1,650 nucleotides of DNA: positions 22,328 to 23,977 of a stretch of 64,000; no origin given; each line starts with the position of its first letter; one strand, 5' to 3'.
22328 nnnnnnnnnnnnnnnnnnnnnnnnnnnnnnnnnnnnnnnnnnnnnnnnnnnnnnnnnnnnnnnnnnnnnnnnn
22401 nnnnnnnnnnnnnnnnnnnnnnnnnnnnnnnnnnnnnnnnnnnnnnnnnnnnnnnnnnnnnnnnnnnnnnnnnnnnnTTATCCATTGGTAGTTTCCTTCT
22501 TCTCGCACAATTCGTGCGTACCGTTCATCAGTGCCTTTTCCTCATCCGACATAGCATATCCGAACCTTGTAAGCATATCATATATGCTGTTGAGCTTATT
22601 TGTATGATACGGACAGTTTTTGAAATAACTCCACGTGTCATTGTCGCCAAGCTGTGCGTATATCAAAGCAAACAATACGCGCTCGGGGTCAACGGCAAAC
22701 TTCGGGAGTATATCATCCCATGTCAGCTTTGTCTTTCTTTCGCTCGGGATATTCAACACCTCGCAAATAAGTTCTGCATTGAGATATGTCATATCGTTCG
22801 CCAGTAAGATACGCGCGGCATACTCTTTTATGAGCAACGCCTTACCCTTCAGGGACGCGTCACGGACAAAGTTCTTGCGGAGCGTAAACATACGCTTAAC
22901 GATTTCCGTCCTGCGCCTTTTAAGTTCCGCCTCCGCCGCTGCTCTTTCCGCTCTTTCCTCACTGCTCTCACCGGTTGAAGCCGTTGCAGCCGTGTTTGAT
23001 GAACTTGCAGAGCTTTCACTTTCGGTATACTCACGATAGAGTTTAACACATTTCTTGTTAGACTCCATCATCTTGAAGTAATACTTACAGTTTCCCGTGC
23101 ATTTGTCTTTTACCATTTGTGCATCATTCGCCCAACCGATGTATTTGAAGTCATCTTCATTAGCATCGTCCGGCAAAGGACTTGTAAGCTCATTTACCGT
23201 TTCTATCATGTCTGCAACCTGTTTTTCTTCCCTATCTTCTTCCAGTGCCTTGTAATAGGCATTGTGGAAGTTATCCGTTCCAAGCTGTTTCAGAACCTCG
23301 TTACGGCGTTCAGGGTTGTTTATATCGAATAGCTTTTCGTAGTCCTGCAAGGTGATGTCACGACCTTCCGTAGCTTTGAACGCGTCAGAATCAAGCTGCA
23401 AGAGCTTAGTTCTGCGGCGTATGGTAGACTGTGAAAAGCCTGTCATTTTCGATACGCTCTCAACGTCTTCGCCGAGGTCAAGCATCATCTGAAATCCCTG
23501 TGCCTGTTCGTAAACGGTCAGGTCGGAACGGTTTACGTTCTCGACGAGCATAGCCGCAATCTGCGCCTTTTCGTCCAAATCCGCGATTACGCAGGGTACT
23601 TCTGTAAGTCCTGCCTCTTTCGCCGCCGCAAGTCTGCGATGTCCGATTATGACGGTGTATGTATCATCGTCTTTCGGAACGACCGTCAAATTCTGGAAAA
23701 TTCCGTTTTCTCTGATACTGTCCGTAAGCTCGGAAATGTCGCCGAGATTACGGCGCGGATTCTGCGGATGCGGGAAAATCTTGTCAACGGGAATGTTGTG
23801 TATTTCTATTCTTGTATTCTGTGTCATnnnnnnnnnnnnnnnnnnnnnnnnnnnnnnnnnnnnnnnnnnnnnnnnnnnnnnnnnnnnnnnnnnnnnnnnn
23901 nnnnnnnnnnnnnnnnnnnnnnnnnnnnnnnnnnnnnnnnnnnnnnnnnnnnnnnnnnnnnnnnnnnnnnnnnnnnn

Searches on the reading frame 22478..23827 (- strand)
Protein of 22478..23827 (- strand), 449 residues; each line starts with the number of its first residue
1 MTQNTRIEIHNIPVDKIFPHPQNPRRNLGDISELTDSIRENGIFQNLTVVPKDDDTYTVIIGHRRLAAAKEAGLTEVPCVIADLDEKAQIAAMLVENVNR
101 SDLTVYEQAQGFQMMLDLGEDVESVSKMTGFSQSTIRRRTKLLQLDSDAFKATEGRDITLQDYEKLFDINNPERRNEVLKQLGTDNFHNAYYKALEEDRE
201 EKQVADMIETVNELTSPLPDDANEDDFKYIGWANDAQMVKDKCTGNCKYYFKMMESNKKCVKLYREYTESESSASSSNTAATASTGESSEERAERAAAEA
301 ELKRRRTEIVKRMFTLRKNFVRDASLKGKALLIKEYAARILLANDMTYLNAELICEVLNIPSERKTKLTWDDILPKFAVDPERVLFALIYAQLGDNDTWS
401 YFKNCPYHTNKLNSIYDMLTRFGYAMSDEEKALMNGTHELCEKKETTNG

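Call 85: search_protein_families(library=phrogs, proteins=[window:22478-23827:-], max_evalue=0.00001)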
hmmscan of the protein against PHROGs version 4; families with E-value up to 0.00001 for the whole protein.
window:22478-23827:- (449 aa): 20 families
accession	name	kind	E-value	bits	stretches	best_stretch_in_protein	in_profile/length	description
phrog_6218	-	DNA, RNA and nucleotide metabolism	3.2e-88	298.1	2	7-247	3-251/506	ParB-like partition protein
phrog_4715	-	DNA, RNA and nucleotide metabolism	1.8e-39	136.6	1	4-299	142-454/630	ParB-like partition protein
phrog_3264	-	DNA, RNA and nucleotide metabolism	6.9e-23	82.8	1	4-237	44-268/337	ParB-like partition protein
phrog_1033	-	DNA, RNA and nucleotide metabolism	4.2e-21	77.1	1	11-277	35-305/334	ParB-like partition protein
phrog_8071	-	DNA, RNA and nucleotide metabolism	9.3e-20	72.2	1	4-216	2-194/389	ParB-like partition protein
phrog_620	-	DNA, RNA and nucleotide metabolism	9.7e-18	66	1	3-197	3-188/217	ParB-like partition protein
phrog_723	-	DNA, RNA and nucleotide metabolism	9.2e-17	62.6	1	4-213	8-197/223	ParB-like partition protein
phrog_498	-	other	1e-16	61.6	1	2-145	28-169/633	DNA methyltransferase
phrog_3951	-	unknown function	1.8e-16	61.5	1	3-207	12-221/301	-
phrog_7783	-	unknown function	6.8e-13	49.1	1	30-191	26-192/634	-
phrog_12047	-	DNA, RNA and nucleotide metabolism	1.1e-12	49.1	1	12-110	3-97/301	ParB-like partition nuclease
phrog_940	-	DNA, RNA and nucleotide metabolism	2.4e-11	44.5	1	6-128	3-117/388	nuclease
phrog_18056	-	DNA, RNA and nucleotide metabolism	7.7e-11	42.5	1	9-151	3-124/387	ParB-like partition nuclease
phrog_21315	-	unknown function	3.5e-10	40.4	1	30-208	31-205/415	-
phrog_2159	-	DNA, RNA and nucleotide metabolism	6.9e-10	39.8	1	8-152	60-211/365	ParB-like partition protein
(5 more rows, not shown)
